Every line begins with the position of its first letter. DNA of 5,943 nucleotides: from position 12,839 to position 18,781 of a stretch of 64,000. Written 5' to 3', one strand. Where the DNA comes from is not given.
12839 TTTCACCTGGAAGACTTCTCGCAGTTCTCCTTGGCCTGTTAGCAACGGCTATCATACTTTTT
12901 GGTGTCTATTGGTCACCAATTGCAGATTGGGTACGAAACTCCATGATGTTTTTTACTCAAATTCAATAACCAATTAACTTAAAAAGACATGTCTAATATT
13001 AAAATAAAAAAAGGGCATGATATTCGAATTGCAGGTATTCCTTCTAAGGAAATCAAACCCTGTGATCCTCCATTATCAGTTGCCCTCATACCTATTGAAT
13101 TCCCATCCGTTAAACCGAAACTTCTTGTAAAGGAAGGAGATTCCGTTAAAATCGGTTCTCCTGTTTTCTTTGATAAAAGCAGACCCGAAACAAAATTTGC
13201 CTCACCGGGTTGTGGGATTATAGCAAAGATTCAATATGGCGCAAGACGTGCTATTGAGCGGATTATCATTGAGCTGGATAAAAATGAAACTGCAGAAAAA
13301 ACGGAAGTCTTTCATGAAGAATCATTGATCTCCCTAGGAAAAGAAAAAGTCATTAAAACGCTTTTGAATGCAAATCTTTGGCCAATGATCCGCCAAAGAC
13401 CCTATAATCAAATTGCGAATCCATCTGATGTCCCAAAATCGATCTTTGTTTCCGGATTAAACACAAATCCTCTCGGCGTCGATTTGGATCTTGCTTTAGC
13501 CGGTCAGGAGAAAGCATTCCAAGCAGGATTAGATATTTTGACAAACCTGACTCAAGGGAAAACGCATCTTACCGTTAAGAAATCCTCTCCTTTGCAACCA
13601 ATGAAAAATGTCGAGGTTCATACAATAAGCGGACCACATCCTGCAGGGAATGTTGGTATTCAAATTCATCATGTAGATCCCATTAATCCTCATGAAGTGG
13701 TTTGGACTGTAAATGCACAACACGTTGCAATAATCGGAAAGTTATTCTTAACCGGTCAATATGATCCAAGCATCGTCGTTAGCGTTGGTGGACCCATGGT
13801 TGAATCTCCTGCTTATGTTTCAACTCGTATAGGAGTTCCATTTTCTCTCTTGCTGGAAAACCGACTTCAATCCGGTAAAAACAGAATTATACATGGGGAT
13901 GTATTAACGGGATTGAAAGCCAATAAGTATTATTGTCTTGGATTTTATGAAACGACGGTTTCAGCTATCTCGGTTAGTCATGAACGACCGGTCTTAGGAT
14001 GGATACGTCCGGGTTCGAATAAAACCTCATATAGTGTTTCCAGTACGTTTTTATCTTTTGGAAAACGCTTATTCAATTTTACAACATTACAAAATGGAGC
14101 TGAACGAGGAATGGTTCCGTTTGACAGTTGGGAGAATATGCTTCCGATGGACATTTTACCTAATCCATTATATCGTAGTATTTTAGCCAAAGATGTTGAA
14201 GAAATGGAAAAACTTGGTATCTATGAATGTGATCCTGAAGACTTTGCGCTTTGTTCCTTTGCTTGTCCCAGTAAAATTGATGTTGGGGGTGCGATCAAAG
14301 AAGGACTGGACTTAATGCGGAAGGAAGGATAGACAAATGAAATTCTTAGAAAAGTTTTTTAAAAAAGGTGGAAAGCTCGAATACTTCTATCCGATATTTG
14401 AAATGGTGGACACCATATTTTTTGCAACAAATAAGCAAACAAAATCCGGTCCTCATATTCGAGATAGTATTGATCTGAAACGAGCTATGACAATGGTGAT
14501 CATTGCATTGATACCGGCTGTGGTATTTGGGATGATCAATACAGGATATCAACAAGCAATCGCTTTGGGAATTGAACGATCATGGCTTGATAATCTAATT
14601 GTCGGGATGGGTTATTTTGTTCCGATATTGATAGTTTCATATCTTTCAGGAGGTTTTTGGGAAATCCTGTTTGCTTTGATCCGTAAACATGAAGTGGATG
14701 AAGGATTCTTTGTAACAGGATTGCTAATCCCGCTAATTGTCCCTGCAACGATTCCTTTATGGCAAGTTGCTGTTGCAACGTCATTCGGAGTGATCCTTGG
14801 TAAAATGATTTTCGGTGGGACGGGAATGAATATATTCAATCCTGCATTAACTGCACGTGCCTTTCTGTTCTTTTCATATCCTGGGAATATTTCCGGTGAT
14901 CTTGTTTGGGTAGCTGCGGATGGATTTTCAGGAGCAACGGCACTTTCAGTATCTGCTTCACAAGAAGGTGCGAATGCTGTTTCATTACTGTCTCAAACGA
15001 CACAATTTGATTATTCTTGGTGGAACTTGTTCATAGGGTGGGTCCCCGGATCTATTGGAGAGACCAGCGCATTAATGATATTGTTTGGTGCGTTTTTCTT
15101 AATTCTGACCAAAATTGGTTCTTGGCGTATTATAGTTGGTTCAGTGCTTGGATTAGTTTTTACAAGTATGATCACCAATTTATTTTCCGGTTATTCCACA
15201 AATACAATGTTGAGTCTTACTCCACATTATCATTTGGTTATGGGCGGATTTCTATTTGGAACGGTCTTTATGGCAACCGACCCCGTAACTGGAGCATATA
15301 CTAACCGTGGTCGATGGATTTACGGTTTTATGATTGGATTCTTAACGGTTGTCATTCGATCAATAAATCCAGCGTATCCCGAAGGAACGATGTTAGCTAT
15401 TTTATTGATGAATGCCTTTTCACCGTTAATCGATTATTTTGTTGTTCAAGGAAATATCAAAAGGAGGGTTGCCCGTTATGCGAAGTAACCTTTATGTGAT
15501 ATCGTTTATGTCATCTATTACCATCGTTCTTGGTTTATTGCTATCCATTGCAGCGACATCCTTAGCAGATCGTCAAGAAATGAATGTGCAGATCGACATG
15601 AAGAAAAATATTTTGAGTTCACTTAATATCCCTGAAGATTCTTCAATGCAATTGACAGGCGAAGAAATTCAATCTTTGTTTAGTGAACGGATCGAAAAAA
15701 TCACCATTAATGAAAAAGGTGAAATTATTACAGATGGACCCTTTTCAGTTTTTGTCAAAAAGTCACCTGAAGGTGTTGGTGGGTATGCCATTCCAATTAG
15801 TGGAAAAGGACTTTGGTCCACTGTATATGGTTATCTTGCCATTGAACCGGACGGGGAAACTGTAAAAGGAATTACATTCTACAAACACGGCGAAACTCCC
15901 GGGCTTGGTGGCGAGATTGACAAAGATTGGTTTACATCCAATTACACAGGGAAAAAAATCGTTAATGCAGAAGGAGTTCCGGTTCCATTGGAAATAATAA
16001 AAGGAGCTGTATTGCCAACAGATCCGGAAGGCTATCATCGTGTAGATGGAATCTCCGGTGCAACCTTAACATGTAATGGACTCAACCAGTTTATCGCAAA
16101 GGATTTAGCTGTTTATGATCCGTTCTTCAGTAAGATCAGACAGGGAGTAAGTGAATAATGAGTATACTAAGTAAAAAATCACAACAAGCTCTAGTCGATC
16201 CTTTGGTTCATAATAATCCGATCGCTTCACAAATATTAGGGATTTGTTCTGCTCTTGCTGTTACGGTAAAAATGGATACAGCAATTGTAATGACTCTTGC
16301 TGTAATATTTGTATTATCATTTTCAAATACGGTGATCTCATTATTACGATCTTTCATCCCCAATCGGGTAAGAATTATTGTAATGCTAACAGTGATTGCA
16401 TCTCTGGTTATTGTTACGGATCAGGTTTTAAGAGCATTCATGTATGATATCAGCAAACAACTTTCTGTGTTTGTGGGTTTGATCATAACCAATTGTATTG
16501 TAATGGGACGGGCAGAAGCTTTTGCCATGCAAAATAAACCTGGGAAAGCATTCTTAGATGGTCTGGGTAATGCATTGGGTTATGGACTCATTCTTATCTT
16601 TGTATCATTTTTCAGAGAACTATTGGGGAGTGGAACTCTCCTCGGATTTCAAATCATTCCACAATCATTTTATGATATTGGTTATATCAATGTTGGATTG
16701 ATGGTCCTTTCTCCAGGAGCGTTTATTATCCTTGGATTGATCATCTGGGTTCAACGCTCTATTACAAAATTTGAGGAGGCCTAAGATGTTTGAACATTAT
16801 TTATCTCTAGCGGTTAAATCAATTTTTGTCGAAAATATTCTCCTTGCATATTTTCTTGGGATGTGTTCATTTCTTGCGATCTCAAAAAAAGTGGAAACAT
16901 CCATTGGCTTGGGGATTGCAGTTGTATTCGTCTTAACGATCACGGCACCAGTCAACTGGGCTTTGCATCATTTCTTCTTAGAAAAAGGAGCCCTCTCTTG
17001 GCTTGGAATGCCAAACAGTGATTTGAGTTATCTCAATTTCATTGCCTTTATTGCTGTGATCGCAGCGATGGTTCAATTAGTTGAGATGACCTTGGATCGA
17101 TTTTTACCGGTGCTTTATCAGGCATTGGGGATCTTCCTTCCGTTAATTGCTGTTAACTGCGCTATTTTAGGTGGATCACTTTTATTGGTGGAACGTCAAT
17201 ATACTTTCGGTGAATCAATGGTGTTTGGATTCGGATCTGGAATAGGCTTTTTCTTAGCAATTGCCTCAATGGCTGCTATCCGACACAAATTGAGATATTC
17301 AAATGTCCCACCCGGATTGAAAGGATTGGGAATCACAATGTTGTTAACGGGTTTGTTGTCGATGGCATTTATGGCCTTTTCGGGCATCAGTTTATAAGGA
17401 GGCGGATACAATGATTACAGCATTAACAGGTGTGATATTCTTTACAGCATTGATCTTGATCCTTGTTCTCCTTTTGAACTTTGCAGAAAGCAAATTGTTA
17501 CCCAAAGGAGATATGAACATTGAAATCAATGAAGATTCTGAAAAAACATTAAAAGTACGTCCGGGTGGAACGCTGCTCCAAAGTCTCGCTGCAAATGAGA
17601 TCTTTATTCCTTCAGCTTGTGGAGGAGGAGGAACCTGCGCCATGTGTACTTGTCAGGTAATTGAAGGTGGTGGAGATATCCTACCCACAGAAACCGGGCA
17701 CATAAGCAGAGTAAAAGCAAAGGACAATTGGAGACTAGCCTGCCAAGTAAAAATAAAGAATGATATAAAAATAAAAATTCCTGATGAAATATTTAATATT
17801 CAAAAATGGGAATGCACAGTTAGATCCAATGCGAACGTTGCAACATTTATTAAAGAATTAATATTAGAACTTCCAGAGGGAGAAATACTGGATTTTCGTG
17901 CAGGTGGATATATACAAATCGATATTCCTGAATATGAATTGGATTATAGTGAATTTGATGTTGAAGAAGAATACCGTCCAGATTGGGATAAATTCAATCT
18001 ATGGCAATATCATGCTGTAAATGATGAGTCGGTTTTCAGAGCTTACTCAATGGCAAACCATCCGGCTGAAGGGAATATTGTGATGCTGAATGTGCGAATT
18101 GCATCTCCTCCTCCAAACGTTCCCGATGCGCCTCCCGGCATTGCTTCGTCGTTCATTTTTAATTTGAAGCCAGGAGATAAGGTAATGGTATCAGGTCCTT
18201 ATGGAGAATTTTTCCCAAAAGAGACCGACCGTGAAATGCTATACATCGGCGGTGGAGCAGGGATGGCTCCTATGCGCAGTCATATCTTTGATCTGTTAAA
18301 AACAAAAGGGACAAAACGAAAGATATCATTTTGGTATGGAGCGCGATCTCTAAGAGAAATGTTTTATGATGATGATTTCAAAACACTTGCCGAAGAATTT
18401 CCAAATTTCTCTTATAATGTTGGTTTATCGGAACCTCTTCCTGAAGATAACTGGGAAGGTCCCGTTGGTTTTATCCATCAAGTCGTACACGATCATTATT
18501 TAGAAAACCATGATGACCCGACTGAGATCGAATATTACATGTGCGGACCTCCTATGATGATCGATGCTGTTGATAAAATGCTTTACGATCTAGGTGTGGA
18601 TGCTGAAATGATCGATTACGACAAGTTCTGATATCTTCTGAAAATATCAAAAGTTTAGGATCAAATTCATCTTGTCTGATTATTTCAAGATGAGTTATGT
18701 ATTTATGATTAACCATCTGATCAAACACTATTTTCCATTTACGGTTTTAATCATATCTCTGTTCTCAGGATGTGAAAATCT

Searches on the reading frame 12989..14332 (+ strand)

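Call 72: search_protein_families(library=pfam, proteins=[window:12989-14332:+], max_evalue=0.0001)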
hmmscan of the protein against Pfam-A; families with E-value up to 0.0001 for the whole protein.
window:12989-14332:+ (447 aa): 3 families
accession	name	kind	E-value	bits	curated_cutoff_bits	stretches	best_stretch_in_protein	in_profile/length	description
PF24836.1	NQRA_2nd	-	4.2e-49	166.9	25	1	118-257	3-144/145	NqrA second alpha/beta domain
PF05896.17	NQRA_N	-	9.2e-26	90.3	25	1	4-97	1-94/94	NqrA N-terminal barrel-sandwich hybrid domain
PF11973.14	NQRA_SLBB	-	9.1e-15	55.3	27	1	263-311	1-49/51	NQRA C-terminal domain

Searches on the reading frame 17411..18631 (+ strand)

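Call 25: search_protein_families(library=ncbifam, proteins=[window:17411-18631:+], max_evalue=0.00001)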
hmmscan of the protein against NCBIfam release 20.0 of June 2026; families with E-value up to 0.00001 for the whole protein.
window:17411-18631:+ (406 aa): 23 families
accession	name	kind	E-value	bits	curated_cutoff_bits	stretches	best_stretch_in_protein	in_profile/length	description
TIGR01941.1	nqrF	equivalog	1.6e-190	633.3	295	1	7-406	4-403/405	NADH:ubiquinone reductase (Na(+)-transporting) subunit F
NF040810.1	BenC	equivalog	4e-36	124.8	430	2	203-406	144-330/333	benzoate 1,2-dioxygenase electron transfer component BenC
NF045803.1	MethMoxFADbindMmoC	equivalog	6.9e-35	120.4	500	2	206-406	153-340/343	aromatic/alkene monooxygenase hydroxylase FAD-binding subunit MmoC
NF008822.0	PRK11872.1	equivalog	6.5e-29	101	402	1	203-406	147-335/341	anthranilate 1,2-dioxygenase electron transfer component AntC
NF058606.1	GlBtMonoRdsGbcB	equivalog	3.8e-23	82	500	2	203-400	55-241/362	glycine betaine monooxygenase reductase subunit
NF007964.0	PRK10684.1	equivalog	1e-21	77.3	383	2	204-406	49-237/333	NADH oxidoreductase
NF009805.0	PRK13289.1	equivalog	3.3e-21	75.7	432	1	157-406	180-392/399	NO-inducible flavohemoprotein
NF005963.0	PRK08051.1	equivalog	3.1e-19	69.2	230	1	198-394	34-218/233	NAD(P)H-flavin reductase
NF006220.0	PRK08345.1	subfamily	1.4e-18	67.2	395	1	246-401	84-246/294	cytochrome-c3 hydrogenase subunit gamma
NF052252.1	flav_redu_LuxG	exception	6e-18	64.9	340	1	195-391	28-213/232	flavin mononucleotide reductase LuxG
NF004317.0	PRK05713.1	equivalog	1.2e-14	54.4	338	1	43-126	7-87/312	iron-sulfur-binding ferredoxin reductase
NF000796.0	PRK00054.1-1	equivalog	1.2e-14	54.2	224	1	244-395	62-193/254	dihydroorotate dehydrogenase electron transfer subunit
TIGR02160.1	PA_CoA_Oxy5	hypoth_equivalog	1.5e-13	50.3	420.8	1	201-406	43-241/352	1,2-phenylacetyl-CoA epoxidase subunit PaaE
TIGR02911.1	sulfite_red_B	equivalog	3e-13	49.5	288.6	1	244-401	68-219/261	anaerobic sulfite reductase subunit AsrB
NF040835.1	sulfhyd_HydG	equivalog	5.4e-13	48.9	650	1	246-401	91-243/292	NADPH-dependent hydrogenase/sulfhydrogenase 1 subunit gamma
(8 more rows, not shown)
